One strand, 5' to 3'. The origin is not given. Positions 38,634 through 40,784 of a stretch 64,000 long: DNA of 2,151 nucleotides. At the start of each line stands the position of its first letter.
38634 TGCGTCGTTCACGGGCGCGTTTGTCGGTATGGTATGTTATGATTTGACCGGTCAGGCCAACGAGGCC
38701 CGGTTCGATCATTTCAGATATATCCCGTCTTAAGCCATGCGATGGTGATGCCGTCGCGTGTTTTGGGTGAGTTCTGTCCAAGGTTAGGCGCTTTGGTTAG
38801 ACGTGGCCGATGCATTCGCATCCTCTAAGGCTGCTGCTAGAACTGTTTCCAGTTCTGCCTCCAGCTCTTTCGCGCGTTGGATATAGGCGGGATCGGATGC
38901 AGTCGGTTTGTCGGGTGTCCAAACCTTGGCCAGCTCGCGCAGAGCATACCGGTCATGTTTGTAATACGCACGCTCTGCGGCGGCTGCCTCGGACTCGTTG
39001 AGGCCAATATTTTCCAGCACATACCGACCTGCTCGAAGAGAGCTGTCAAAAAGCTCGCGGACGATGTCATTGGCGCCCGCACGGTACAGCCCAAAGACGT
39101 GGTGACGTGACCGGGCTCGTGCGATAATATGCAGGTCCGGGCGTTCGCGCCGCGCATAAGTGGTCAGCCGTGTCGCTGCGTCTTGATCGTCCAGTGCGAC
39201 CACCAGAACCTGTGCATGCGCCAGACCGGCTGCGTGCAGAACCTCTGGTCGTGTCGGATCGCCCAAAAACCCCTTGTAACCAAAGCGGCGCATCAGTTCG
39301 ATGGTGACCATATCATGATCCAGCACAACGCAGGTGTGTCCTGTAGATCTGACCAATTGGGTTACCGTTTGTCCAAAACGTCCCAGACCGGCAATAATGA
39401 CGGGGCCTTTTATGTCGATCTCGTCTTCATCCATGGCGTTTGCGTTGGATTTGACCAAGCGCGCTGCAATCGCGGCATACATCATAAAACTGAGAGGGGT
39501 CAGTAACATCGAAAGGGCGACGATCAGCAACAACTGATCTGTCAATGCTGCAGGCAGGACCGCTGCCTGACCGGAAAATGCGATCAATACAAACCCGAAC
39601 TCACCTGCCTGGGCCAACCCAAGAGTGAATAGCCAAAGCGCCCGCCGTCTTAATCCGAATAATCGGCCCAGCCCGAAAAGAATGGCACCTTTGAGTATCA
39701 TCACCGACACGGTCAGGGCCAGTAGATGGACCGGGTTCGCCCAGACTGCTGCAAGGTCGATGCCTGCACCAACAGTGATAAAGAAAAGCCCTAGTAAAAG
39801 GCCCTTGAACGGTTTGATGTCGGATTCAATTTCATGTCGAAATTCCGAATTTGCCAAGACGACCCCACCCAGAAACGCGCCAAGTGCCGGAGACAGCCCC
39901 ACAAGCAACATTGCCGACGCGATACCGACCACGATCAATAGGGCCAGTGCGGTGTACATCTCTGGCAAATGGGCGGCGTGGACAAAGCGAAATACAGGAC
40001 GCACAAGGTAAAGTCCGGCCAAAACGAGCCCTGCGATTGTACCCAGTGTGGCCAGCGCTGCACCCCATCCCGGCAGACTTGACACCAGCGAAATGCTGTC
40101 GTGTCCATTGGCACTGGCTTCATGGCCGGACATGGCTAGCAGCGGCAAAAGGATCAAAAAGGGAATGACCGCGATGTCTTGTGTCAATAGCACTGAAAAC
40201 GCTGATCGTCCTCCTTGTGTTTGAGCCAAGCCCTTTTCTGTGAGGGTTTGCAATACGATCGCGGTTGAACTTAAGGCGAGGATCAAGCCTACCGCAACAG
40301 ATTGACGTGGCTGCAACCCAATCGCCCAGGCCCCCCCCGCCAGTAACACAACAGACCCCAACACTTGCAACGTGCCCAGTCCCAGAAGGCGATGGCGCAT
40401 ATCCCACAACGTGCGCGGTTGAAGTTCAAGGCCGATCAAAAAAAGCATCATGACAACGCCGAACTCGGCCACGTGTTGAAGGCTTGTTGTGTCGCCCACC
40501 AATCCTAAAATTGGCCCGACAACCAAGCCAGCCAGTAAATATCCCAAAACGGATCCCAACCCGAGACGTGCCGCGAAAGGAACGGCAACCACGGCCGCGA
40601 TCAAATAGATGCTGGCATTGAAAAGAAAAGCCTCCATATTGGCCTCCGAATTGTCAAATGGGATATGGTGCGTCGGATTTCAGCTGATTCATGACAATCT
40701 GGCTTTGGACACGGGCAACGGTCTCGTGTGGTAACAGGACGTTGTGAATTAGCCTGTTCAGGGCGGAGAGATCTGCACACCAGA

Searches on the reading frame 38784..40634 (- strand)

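Call 90: search_protein_families(library=pfam, proteins=[window:38784-40634:-], max_evalue=0.00001)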
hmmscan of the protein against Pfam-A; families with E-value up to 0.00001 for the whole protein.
window:38784-40634:- (616 aa): 2 families
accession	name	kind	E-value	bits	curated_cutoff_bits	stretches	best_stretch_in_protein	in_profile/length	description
PF00999.27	Na_H_Exchanger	-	1.3e-50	172.8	26.2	1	12-383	3-369/375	Sodium/hydrogen exchanger, transmembrane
PF02254.24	TrkA_N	-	2.7e-26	92.6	23.8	1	412-526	1-115/116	TrkA-N domain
